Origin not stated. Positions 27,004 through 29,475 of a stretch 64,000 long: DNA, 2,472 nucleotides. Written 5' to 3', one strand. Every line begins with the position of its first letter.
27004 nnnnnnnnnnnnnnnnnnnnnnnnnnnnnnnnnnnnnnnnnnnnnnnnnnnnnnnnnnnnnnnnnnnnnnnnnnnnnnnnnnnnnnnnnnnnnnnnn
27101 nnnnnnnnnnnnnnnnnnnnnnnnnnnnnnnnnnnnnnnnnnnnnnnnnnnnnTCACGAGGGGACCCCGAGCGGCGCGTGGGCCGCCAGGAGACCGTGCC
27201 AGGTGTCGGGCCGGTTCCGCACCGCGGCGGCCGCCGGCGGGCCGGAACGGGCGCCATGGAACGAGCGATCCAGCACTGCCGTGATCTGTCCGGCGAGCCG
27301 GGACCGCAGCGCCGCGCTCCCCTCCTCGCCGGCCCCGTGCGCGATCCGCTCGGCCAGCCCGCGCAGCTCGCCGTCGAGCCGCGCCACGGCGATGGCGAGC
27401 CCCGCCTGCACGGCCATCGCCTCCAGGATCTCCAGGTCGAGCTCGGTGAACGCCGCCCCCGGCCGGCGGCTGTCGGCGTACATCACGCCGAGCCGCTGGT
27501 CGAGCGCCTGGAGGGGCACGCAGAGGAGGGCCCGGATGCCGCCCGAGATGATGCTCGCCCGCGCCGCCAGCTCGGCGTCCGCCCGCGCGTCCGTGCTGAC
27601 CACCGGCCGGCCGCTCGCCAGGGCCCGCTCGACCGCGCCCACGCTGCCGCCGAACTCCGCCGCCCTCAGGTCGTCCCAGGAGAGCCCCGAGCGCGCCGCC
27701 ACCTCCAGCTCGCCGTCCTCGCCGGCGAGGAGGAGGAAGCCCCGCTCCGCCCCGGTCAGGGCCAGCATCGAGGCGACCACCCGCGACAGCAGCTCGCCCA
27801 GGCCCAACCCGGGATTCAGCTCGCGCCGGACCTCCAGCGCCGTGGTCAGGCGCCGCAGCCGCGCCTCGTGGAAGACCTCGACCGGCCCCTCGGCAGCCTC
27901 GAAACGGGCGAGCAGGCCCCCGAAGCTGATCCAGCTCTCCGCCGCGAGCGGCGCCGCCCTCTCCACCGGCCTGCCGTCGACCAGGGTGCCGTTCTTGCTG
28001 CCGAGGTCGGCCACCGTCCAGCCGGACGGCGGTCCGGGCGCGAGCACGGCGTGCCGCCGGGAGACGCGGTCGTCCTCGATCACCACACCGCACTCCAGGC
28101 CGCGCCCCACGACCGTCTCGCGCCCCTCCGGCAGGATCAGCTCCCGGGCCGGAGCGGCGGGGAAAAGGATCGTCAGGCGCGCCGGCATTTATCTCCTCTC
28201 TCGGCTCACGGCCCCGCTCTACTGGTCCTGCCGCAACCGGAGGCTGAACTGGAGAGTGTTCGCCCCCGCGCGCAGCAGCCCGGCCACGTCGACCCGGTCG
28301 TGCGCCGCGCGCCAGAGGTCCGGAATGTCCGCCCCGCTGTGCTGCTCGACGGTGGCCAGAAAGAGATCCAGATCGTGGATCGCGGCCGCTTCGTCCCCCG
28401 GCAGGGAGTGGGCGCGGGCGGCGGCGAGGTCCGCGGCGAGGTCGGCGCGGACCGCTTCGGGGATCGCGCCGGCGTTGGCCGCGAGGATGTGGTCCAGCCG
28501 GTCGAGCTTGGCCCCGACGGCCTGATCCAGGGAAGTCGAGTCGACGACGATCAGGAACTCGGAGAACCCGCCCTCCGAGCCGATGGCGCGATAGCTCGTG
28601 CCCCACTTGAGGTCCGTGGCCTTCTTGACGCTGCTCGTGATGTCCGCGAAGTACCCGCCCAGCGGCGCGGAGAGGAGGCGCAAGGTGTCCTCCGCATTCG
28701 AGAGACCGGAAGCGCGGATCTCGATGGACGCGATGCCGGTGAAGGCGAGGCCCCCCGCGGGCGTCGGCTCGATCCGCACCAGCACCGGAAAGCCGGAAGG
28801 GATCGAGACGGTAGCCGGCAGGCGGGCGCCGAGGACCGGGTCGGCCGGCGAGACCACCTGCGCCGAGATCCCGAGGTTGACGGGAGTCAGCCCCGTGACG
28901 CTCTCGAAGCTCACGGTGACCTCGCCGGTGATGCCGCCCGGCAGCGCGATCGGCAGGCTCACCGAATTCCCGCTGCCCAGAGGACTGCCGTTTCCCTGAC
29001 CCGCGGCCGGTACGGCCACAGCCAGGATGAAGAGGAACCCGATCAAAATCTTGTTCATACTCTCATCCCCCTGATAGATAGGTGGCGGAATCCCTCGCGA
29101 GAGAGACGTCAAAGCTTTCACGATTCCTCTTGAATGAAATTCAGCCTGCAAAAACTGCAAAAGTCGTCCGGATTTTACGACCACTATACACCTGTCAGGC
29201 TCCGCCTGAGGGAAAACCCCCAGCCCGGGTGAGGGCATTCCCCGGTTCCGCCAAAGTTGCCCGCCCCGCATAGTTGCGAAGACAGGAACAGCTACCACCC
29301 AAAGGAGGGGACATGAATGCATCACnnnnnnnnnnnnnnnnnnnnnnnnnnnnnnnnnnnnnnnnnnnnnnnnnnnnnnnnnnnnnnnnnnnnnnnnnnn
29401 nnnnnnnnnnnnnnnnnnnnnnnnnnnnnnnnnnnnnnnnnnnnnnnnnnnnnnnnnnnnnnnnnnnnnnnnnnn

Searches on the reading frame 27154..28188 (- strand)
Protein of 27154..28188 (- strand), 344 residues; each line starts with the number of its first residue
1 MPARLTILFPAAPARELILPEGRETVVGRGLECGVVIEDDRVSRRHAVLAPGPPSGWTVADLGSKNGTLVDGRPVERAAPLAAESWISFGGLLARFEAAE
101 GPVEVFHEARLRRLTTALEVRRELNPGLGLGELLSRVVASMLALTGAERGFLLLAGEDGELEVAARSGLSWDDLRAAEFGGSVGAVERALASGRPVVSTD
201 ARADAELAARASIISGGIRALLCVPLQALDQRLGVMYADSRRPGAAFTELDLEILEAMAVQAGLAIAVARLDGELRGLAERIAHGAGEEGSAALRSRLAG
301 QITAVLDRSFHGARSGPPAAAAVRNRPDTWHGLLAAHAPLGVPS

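Call 48: search_protein_families(library=pfam, proteins=[window:27154-28188:-], max_evalue=0.001)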
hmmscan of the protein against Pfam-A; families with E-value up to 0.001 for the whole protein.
window:27154-28188:- (344 aa): 5 families
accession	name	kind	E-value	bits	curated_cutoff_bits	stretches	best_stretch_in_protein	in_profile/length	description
PF01590.32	GAF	-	3e-18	67.1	22.4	1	130-266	2-133/133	GAF domain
PF13185.12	GAF_2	-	7.2e-16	59.1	28.6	1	130-267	4-136/136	GAF domain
PF00498.31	FHA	-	1.4e-14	54.7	20.7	1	25-90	1-67/67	FHA domain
PF16697.10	Yop-YscD_cpl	-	3.3e-12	46.9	33.2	1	17-98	12-92/94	Inner membrane component of T3SS, cytoplasmic domain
PF13492.12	GAF_3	-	4.4e-10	40.5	27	1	131-267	3-128/129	GAF domain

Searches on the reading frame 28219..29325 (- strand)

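Call 48: search_protein_families(library=pfam, proteins=[window:28219-29325:-], max_evalue=0.001)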
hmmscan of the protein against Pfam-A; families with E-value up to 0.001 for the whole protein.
window:28219-29325:- (368 aa): 1 family
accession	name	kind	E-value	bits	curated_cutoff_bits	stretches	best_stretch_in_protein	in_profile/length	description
PF20396.3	DUF6689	-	2.4e-56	191.4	27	1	118-364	35-273/275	Family of unknown function (DUF6689)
